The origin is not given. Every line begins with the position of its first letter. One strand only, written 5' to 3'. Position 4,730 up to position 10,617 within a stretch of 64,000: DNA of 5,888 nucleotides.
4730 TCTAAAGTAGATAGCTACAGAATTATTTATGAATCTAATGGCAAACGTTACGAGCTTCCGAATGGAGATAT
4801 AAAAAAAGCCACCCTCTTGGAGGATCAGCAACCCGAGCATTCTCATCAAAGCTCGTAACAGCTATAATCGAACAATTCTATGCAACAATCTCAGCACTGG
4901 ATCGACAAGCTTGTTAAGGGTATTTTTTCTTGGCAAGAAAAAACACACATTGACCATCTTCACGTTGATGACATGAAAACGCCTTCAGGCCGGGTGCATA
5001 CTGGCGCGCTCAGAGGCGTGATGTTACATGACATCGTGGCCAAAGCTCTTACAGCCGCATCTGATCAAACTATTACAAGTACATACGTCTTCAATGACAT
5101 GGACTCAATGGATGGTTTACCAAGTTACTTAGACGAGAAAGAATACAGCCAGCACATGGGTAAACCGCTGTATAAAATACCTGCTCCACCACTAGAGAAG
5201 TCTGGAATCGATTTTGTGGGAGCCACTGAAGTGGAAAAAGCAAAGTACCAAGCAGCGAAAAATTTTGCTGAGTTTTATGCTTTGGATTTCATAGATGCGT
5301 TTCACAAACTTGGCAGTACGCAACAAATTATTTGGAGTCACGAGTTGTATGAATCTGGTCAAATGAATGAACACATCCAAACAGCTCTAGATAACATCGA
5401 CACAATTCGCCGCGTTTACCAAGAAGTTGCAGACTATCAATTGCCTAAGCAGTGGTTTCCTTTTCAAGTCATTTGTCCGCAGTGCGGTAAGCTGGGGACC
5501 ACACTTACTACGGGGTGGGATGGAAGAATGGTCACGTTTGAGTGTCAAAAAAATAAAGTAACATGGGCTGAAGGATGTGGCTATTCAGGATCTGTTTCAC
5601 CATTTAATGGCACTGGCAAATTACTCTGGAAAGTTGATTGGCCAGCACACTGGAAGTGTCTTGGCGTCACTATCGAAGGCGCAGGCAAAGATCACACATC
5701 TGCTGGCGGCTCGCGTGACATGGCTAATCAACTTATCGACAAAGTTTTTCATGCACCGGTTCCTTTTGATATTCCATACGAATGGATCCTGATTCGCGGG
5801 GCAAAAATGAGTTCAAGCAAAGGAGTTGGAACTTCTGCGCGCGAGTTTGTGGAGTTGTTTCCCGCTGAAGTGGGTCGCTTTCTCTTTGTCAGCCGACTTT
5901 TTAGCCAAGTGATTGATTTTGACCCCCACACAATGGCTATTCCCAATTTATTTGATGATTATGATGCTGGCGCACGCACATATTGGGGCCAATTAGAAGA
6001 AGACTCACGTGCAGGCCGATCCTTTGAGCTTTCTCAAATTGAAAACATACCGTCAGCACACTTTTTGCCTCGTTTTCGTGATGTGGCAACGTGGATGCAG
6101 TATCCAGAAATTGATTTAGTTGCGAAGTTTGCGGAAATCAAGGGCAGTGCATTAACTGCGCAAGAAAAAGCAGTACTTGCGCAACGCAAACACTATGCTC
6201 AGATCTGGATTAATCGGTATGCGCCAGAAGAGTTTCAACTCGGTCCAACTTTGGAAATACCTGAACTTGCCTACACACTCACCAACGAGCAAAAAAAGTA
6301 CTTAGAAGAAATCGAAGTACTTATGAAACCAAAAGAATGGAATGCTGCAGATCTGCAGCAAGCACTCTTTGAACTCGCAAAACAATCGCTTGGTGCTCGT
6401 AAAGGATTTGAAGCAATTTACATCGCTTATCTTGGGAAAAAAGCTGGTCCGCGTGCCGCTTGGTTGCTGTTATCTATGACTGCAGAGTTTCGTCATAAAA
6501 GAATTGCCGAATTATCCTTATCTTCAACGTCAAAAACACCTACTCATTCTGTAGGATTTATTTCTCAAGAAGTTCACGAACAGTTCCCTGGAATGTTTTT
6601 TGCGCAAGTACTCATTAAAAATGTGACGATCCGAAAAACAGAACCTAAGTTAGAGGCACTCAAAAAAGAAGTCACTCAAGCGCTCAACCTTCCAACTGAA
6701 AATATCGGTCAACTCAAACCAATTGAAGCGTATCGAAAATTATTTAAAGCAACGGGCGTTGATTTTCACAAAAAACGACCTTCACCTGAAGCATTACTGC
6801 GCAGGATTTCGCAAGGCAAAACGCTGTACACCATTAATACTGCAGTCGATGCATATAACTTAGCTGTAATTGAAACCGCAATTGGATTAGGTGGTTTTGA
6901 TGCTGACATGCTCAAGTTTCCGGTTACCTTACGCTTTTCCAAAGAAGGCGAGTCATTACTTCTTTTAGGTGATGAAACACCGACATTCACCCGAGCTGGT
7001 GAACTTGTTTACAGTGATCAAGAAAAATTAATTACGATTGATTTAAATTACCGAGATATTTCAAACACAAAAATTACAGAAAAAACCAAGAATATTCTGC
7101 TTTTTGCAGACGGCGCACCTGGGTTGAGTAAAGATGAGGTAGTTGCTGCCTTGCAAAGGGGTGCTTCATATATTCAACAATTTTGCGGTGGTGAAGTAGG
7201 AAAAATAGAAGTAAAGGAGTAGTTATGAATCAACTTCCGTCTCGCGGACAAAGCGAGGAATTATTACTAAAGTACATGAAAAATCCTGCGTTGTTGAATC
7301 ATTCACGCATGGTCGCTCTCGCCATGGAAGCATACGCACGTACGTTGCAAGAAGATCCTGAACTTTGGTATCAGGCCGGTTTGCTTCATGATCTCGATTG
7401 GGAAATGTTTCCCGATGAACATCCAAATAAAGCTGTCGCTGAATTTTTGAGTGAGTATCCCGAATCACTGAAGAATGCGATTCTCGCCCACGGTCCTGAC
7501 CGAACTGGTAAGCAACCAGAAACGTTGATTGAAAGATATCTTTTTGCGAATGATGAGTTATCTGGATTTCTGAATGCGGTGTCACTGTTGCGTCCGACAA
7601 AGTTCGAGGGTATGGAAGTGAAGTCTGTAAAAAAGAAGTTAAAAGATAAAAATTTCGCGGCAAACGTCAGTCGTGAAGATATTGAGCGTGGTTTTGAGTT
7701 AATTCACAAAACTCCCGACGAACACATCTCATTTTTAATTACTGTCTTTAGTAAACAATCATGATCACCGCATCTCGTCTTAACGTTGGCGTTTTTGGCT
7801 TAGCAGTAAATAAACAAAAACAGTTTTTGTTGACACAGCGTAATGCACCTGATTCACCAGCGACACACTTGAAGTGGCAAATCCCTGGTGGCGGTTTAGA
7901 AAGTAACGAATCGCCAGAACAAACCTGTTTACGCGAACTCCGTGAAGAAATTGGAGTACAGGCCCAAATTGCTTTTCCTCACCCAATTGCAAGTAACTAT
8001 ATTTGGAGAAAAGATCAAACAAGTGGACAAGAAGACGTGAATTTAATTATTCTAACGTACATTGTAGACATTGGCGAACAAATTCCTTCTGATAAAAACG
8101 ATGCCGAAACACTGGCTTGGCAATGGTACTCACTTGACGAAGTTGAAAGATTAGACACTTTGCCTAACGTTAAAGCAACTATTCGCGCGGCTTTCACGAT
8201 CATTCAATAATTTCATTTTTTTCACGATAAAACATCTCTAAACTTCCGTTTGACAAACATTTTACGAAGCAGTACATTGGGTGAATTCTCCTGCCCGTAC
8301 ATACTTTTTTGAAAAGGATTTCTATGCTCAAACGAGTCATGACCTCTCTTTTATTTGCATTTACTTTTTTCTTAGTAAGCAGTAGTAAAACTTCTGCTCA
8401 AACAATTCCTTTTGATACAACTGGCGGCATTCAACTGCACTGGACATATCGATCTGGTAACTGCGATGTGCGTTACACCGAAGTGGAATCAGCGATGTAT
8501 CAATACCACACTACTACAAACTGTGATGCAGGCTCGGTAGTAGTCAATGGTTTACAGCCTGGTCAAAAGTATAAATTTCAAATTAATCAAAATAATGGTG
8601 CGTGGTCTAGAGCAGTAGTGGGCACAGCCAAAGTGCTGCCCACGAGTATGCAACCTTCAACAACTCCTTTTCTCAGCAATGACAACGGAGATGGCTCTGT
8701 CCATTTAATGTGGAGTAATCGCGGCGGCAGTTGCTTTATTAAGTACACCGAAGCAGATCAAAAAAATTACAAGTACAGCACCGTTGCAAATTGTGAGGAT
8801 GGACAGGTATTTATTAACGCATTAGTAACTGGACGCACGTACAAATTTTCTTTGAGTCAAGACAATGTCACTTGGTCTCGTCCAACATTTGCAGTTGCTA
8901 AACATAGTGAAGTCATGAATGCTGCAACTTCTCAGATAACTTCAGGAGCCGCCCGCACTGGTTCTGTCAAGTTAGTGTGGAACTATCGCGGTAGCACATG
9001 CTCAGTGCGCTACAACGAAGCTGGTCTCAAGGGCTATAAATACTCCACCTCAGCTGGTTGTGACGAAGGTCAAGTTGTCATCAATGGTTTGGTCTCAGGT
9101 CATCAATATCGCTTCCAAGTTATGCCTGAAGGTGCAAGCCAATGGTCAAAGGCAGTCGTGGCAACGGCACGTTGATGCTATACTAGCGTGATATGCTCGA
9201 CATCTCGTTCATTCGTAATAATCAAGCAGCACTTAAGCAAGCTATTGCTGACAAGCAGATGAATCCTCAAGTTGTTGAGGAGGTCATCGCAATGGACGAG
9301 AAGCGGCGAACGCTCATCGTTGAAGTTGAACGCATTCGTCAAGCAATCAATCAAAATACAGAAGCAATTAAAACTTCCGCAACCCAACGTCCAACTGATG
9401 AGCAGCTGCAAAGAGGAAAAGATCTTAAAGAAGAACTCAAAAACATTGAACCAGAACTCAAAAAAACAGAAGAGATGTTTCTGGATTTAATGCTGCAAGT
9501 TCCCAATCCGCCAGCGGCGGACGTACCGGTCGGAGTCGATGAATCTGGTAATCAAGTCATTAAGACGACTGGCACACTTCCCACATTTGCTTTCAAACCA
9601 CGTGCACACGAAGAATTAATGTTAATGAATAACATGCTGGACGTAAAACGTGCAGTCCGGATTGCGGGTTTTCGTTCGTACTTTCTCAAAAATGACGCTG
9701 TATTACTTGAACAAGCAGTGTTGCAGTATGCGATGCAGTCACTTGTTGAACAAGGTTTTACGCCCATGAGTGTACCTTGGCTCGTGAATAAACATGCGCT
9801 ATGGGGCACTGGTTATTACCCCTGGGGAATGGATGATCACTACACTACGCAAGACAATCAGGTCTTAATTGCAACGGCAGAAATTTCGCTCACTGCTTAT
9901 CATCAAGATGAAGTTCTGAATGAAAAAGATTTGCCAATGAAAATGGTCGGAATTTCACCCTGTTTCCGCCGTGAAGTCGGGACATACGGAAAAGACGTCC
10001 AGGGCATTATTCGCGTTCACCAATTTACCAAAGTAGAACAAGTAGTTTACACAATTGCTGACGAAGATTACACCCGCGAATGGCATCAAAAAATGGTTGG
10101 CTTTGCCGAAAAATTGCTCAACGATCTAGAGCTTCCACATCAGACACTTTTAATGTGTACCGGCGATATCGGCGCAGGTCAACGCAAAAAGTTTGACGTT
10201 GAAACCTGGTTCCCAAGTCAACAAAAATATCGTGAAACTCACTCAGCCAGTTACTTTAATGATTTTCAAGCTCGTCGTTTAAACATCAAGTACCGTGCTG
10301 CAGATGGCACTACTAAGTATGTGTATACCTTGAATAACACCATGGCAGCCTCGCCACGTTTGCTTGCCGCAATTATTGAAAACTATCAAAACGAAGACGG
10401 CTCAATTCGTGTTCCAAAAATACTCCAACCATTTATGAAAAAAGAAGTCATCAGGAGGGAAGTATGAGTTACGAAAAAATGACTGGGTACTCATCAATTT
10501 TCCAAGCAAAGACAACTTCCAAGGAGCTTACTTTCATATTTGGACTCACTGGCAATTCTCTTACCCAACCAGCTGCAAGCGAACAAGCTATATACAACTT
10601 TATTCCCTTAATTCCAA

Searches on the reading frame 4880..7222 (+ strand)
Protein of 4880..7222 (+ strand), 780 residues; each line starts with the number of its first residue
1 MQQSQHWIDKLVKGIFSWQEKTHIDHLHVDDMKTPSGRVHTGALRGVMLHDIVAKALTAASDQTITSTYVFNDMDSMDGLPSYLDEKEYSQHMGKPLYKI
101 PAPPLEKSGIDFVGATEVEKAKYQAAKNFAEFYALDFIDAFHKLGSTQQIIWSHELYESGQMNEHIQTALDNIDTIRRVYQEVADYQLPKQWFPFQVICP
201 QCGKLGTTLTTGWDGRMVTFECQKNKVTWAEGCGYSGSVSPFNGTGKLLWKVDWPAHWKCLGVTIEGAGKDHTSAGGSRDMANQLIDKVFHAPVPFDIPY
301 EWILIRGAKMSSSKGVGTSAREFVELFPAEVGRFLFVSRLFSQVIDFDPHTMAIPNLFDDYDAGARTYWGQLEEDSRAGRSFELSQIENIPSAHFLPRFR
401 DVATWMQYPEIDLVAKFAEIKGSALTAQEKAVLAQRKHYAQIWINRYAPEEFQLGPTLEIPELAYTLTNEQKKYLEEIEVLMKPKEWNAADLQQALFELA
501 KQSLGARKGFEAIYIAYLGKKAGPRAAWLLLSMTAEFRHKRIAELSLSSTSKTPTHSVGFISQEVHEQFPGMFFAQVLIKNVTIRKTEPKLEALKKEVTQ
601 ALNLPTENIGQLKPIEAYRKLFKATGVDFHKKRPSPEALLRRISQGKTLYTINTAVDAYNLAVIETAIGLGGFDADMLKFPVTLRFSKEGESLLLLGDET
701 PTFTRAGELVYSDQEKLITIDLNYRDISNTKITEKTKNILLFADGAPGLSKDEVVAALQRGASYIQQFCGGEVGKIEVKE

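Call 42: search_protein_families(library=ncbifam, proteins=[window:4880-7222:+], max_evalue=1e-10)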
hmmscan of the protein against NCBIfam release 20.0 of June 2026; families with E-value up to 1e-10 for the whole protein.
window:4880-7222:+ (780 aa): 2 families
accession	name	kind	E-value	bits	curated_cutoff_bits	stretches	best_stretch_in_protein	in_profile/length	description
TIGR00467.1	lysS_arch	equivalog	7.8e-85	285.3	147.55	1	6-543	2-512/515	lysine--tRNA ligase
NF001968.0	PRK00750.1-2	equivalog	1.2e-29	103.1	648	1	34-526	44-503/528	lysine--tRNA ligase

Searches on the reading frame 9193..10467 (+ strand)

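Call 42: search_protein_families(library=ncbifam, proteins=[window:9193-10467:+], max_evalue=1e-10)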
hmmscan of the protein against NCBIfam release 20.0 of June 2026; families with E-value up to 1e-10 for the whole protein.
window:9193-10467:+ (424 aa): 1 family
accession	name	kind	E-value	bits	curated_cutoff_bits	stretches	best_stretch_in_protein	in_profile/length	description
TIGR00414.1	serS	equivalog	1.2e-128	429.7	301.65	1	1-415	1-418/418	serine--tRNA ligase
